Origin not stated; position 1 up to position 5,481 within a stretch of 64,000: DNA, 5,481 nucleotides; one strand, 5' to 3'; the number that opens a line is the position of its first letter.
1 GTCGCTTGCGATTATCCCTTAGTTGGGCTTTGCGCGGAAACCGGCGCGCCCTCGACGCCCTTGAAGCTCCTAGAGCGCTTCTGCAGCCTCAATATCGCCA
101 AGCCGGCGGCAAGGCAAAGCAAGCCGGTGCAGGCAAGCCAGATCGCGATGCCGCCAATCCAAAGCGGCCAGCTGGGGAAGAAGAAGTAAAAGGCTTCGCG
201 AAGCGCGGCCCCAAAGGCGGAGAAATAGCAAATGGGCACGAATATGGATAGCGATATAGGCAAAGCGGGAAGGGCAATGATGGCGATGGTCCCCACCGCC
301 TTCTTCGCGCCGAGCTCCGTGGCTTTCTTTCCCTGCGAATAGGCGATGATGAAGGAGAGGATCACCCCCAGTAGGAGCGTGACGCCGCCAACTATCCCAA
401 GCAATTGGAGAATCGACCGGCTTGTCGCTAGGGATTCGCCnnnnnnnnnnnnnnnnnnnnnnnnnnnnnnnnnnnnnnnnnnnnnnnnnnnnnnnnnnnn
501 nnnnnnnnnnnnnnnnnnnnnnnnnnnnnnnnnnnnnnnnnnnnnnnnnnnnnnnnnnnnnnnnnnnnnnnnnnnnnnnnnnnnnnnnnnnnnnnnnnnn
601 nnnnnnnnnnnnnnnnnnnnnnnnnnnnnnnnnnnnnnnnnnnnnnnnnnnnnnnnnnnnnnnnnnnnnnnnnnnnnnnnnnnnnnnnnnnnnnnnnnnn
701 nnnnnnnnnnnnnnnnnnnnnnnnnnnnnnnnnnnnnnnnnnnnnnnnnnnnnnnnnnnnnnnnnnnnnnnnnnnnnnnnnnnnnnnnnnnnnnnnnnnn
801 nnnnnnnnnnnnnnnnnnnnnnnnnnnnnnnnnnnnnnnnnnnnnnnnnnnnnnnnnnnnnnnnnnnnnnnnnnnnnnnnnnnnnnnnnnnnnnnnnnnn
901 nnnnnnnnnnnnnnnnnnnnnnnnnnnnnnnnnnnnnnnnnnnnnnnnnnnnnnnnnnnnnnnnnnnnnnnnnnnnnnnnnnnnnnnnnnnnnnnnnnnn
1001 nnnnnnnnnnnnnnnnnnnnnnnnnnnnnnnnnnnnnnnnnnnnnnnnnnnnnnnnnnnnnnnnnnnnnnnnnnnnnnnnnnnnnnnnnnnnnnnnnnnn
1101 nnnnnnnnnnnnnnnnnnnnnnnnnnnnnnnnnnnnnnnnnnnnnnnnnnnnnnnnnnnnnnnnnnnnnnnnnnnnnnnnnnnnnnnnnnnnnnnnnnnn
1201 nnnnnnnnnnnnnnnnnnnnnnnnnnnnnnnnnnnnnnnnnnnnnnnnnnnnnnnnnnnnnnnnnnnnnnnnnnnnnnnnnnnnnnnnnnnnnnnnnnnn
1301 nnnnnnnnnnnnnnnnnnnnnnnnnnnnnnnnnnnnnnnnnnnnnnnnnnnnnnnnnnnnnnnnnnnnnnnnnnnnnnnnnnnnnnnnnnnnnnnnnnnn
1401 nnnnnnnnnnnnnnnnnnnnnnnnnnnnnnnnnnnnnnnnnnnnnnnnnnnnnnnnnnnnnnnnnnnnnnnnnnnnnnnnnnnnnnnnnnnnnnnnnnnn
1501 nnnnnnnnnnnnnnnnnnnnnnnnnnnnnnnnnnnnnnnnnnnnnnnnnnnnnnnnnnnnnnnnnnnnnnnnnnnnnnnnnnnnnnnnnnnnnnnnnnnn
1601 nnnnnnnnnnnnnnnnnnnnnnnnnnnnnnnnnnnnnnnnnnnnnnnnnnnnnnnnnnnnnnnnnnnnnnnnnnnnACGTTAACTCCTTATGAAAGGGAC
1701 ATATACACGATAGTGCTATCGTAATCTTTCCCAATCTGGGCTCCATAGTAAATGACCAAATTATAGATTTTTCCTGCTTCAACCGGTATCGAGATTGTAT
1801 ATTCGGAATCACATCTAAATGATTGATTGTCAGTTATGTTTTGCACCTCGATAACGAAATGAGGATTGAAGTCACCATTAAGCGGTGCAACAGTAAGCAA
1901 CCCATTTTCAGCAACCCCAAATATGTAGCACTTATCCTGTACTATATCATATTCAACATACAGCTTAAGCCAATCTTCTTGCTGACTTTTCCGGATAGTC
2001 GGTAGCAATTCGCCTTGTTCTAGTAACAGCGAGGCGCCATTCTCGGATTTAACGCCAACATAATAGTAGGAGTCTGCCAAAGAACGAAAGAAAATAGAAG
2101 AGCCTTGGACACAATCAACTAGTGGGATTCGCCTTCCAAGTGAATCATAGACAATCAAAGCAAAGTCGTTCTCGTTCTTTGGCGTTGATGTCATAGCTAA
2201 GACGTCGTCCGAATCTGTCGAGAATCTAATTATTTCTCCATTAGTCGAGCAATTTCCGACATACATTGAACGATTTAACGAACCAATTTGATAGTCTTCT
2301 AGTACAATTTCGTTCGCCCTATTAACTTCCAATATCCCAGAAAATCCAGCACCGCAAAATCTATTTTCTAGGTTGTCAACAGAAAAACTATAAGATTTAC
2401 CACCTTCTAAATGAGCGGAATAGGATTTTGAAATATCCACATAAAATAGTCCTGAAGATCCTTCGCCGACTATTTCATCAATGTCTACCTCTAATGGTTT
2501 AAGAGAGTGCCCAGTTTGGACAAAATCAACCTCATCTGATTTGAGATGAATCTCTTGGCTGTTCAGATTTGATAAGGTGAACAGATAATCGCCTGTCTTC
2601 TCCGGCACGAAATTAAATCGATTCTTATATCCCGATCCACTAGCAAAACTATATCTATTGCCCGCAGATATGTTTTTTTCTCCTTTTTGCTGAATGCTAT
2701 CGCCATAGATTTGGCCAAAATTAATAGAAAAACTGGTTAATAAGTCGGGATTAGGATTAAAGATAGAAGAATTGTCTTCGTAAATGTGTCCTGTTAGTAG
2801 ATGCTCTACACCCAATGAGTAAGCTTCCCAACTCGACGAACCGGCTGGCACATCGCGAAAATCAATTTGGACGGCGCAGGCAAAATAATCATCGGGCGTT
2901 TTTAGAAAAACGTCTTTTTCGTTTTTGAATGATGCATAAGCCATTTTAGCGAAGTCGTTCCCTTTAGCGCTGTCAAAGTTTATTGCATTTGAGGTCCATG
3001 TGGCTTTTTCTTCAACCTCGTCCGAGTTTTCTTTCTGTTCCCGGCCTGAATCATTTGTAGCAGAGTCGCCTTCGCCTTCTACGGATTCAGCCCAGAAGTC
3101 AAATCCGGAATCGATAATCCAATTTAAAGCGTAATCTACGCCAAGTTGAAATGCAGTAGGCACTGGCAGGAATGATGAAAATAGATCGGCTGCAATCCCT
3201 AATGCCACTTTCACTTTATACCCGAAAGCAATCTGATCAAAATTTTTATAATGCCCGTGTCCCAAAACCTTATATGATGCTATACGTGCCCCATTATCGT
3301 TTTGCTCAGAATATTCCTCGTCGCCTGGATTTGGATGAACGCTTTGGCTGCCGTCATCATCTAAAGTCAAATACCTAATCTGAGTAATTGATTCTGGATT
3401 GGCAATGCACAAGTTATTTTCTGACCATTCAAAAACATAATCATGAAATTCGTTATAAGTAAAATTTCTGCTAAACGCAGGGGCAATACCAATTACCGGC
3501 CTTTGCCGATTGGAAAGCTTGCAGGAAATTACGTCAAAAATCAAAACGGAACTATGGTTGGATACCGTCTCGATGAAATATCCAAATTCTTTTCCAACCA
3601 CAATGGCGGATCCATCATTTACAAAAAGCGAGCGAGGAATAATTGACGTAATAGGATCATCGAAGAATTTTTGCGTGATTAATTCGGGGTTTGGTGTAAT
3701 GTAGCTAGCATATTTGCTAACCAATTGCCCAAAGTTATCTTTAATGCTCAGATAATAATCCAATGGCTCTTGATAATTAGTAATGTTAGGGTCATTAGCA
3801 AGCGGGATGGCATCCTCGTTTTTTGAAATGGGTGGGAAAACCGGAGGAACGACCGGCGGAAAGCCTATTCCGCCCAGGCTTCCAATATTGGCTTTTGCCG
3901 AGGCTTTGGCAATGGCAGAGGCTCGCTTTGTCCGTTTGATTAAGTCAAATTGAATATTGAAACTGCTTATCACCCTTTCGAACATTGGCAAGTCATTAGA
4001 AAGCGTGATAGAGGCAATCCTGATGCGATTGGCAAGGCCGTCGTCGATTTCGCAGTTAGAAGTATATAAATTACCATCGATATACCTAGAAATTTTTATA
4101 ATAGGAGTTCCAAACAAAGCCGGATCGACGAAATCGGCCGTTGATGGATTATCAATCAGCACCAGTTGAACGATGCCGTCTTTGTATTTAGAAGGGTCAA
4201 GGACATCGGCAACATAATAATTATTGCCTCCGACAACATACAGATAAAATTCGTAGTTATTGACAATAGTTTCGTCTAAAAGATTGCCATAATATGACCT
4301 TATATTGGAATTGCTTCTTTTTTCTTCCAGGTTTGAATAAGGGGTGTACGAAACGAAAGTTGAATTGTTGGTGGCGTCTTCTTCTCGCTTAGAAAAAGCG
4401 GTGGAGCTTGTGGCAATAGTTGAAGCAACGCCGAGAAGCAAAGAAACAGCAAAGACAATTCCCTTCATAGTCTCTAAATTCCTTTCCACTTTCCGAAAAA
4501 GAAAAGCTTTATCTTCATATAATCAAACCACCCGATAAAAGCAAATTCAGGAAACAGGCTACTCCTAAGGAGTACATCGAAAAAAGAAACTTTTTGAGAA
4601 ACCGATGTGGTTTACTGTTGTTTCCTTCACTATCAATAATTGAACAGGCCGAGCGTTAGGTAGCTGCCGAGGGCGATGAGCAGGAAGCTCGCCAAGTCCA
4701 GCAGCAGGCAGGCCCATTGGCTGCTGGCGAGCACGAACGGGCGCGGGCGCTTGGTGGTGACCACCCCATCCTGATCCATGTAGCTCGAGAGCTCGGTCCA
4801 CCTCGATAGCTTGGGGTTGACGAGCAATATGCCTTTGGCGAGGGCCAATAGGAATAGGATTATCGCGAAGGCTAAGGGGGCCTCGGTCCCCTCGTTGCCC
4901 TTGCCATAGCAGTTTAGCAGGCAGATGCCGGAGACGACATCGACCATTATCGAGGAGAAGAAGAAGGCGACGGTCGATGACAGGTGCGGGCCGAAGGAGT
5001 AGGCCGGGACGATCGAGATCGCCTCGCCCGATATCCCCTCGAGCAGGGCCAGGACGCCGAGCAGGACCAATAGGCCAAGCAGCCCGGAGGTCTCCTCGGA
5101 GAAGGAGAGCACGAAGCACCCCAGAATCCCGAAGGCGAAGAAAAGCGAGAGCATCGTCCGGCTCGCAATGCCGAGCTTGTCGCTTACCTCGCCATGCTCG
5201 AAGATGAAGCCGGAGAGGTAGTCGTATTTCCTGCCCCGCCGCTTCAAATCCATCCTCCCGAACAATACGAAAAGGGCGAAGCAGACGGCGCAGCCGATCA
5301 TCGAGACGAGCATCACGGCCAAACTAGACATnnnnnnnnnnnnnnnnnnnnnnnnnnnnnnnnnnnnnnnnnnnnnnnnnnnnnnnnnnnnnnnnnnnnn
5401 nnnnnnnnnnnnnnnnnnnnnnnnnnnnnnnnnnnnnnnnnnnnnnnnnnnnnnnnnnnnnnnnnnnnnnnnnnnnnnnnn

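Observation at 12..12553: Two paralogous lipobox membrane proteins, each paired with a different upstream partner (giant secreted protein vs 31-aa peptide), with no ABC ATPase anywhere in 64 kb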

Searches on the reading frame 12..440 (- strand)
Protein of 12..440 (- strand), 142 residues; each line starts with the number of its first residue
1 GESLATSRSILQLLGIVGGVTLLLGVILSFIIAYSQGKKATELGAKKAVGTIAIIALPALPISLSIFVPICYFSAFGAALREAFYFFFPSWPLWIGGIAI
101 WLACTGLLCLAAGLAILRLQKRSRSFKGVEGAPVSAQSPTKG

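Call 35: search_protein_families(library=pfam, proteins=[window:12-440:-], max_evalue=10)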
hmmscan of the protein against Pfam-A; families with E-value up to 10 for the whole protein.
window:12-440:- (142 aa): 5 families
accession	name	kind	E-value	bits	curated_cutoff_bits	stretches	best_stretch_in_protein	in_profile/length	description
PF11368.13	DUF3169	-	0.016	15.2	31.6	1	20-73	13-69/250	Protein of unknown function (DUF3169)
PF17329.7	DUF5367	-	0.047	14.4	25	1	11-98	8-86/98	Family of unknown function (DUF5367)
PF10325.15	7TM_GPCR_Srz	-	0.077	12.8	22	1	22-91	51-114/265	Serpentine type 7TM GPCR chemoreceptor Srz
PF23600.1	DUF7139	-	1.2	9.2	30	1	16-70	27-81/150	Domain of unknown function (DUF7139)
PF00122.25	E1-E2_ATPase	-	1.6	8.7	28.1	1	11-80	115-179/181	E1-E2 ATPase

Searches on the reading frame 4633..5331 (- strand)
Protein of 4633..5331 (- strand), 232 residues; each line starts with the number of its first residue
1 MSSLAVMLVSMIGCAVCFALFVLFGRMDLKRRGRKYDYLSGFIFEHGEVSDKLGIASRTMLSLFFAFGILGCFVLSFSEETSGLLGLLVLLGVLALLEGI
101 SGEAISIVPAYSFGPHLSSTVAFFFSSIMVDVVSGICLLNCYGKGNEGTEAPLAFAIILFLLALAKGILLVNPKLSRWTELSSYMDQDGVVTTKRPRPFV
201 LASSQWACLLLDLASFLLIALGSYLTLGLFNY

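Call 13: search_protein_families(library=pfam, proteins=[window:4633-5331:-], max_evalue=0.001)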
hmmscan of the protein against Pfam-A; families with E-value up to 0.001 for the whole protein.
window:4633-5331:- (232 aa): 0 families

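Call 51: search_protein_families(library=pfam, proteins=[window:4633-5331:-], max_evalue=1)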
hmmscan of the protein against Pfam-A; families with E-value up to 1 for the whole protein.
window:4633-5331:- (232 aa): 1 family
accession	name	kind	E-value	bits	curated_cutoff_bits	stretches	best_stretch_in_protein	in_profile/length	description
PF18779.7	LRR_RI_capping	-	0.051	13.7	33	0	176-187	13-24/30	Capping Ribonuclease inhibitor Leucine Rich Repeat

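Call 84: find_encoding_contigs(protein=window:4633-5331:-, flank=6000, max_places=10)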
Protein window:4633-5331:- (232 aa): 12 contigs read that carry it; 9 places shown.
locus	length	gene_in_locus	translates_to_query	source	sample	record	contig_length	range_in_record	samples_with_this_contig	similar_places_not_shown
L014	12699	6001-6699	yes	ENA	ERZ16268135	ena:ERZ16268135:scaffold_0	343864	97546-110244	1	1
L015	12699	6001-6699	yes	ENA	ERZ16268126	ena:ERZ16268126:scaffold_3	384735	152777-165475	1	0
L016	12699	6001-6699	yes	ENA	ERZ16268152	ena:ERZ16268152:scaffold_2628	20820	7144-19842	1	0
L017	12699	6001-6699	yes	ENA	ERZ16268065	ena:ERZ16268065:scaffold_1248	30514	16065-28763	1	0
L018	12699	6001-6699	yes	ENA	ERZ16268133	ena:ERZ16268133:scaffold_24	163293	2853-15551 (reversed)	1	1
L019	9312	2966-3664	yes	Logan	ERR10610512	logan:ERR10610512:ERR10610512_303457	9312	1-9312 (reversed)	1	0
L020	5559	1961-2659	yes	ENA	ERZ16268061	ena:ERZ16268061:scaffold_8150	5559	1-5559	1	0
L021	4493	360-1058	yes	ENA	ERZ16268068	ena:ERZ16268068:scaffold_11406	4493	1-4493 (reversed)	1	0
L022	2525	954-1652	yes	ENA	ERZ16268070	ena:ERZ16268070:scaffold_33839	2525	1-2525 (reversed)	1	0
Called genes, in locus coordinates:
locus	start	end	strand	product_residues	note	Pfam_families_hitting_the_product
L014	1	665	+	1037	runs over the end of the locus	PF16403:Bact_surface_Ig-like, PF17652:Glyco_hydro81C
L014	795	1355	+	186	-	-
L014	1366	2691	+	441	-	-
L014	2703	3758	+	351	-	PF21016:RlmN_N, PF04055:Radical_SAM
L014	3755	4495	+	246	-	PF00481:PP2C, PF13672:PP2C_2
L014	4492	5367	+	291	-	PF00069:Pkinase, PF07714:PK_Tyr_Ser-Thr, PF03109:ABC1 (weak)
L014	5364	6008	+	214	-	PF00834:Ribul_P_3_epim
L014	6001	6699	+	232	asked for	-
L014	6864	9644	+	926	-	-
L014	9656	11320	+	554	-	-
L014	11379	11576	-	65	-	PF00830:Ribosomal_L28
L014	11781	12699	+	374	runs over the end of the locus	PF00483:NTP_transferase, PF24894:Hexapep_GlmU (weak)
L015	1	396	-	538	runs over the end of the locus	-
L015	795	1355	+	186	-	-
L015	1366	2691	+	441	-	-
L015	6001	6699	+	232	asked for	-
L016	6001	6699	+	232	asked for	-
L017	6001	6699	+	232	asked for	-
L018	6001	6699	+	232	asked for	-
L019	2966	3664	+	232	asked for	-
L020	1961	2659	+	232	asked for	-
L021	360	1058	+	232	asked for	-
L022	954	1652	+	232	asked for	-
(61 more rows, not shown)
